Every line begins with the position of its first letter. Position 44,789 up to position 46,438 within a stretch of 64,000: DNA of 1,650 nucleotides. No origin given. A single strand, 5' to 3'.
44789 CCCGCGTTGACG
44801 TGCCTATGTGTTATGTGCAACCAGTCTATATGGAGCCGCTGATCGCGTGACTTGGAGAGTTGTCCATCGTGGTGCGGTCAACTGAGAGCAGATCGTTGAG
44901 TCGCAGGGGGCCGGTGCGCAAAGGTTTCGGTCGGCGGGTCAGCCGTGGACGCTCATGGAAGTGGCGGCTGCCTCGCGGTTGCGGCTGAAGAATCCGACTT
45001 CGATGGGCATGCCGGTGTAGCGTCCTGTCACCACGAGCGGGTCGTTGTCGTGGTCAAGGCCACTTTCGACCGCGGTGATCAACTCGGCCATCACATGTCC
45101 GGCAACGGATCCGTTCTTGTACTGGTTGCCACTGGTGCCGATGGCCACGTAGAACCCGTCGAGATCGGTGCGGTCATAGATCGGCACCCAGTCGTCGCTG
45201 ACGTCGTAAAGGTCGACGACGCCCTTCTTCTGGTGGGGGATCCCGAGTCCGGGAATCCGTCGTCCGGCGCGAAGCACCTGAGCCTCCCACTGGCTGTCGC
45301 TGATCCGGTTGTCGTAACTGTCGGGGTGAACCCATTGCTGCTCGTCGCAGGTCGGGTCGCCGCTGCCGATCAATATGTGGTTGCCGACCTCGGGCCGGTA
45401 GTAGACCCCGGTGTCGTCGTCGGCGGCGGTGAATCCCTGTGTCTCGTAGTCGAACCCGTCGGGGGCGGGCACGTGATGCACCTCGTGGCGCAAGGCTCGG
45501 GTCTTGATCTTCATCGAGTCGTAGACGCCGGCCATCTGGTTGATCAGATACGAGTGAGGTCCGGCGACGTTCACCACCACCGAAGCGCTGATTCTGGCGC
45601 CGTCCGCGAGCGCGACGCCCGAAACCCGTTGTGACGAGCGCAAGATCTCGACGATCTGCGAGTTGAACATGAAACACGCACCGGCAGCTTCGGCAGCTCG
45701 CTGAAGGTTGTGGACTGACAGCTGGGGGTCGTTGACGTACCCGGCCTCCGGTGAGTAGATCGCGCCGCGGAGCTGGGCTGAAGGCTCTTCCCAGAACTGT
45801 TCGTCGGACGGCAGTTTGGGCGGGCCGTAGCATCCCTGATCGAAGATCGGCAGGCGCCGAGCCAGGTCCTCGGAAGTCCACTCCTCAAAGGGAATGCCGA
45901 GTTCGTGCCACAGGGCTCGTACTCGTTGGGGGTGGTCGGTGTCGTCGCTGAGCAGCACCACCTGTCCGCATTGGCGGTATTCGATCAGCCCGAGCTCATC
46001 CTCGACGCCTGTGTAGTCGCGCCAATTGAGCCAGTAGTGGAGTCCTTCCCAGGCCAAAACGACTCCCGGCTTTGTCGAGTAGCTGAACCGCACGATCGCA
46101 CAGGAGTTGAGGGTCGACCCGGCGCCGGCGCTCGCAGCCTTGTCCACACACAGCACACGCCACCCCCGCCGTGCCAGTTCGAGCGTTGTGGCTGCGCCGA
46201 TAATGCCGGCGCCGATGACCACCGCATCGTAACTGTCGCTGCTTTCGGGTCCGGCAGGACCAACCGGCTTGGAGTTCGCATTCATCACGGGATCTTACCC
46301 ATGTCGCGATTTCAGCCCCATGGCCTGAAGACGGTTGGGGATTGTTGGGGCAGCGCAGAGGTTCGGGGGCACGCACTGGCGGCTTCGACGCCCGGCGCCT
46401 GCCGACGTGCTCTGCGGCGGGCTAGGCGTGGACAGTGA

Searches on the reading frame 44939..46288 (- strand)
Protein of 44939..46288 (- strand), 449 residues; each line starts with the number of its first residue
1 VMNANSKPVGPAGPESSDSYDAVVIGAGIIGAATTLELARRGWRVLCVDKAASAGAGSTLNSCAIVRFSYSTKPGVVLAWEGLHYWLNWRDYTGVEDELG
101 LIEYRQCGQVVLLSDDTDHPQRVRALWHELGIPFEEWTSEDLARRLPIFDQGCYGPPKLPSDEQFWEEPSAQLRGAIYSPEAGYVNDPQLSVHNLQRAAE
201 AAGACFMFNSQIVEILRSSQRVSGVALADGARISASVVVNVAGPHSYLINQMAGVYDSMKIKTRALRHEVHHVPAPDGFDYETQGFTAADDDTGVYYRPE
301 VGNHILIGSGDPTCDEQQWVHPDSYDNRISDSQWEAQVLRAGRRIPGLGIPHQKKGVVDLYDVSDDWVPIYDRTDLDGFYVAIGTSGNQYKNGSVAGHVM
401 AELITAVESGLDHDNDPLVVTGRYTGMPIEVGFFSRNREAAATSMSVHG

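Call 19: search_protein_families(library=pfam, proteins=[window:44939-46288:-], max_evalue=0.01)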
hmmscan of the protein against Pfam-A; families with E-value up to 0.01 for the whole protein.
window:44939-46288:- (449 aa): 7 families
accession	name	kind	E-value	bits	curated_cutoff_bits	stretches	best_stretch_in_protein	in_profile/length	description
PF01266.30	DAO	-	4.1e-50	171.7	27.9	1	21-403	1-353/353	FAD dependent oxidoreductase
PF00890.30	FAD_binding_2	-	1.5e-05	24.8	20.4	1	21-58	1-38/414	FAD binding domain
PF13450.12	NAD_binding_8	-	7.6e-05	23.4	21.9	1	24-56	1-33/68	NAD(P)-binding Rossmann-like domain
PF07992.20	Pyr_redox_2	-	0.00045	20.2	26.1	0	20-51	1-33/291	Pyridine nucleotide-disulphide oxidoreductase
PF01494.25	FAD_binding_3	-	0.00052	19.8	22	1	20-53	2-35/349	FAD binding domain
PF01134.28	GIDA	-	0.0028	17.2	22.1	0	21-48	1-28/391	Glucose inhibited division protein A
PF03721.20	UDPG_MGDP_dh_N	-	0.0067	16.4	27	0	23-52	4-33/187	UDP-glucose/GDP-mannose dehydrogenase family, NAD binding domain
